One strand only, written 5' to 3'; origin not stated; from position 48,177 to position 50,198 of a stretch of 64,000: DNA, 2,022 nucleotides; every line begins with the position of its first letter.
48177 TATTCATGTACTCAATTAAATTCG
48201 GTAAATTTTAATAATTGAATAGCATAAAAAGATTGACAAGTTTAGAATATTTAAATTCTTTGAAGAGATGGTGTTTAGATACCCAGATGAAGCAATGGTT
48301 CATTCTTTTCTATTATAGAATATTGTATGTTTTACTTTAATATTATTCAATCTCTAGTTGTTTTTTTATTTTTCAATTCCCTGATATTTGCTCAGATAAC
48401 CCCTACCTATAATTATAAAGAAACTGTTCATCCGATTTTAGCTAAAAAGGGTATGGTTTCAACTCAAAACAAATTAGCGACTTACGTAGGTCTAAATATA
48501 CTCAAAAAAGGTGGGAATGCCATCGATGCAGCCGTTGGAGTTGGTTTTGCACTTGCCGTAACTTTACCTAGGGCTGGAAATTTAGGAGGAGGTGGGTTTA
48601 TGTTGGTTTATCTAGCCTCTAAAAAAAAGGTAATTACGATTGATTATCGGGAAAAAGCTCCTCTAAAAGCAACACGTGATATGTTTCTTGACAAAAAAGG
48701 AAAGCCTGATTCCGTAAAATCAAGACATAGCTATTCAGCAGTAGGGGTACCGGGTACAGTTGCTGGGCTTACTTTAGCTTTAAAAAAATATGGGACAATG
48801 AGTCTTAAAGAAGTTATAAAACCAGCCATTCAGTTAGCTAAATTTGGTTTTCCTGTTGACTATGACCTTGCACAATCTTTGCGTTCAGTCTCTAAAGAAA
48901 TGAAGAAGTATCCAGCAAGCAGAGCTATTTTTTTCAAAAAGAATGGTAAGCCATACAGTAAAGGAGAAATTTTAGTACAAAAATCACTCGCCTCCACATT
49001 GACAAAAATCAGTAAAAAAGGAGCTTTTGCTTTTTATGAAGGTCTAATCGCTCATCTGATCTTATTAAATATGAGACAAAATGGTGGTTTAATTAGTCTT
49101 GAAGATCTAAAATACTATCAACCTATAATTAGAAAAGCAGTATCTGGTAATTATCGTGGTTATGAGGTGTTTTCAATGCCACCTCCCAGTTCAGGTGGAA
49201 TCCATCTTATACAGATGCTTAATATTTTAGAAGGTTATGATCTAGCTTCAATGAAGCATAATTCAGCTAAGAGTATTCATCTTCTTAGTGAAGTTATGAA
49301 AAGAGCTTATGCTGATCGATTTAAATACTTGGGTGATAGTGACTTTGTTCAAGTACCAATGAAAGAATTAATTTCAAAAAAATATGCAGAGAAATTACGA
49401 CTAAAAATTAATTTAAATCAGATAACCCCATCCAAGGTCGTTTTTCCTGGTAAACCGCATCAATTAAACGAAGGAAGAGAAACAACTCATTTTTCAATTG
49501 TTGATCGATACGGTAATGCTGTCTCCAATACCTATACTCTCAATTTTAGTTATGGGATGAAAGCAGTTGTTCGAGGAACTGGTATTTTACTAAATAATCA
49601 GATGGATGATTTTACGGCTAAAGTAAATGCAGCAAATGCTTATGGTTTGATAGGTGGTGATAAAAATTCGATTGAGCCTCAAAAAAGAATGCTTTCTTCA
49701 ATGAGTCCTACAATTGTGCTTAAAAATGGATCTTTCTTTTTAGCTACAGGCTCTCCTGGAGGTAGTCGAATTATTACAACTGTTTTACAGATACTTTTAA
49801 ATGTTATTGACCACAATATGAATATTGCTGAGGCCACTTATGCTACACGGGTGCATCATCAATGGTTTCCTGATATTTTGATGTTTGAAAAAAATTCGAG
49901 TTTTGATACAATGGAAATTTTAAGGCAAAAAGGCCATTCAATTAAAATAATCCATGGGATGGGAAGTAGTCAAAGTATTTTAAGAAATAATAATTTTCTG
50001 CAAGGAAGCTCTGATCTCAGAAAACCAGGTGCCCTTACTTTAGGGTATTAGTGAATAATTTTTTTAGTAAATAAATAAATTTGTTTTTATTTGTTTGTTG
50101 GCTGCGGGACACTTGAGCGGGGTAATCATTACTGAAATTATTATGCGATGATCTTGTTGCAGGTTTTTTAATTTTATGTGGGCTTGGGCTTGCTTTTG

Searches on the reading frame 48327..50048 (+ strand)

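Call 24: search_protein_families(library=pfam, proteins=[window:48327-50048:+], max_evalue=0.01)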
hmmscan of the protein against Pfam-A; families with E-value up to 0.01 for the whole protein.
window:48327-50048:+ (574 aa): 1 family
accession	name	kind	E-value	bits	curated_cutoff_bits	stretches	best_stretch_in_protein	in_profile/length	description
PF01019.26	G_glu_transpept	-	7.1e-173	576.5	27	1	57-568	2-512/512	Gamma-glutamyltranspeptidase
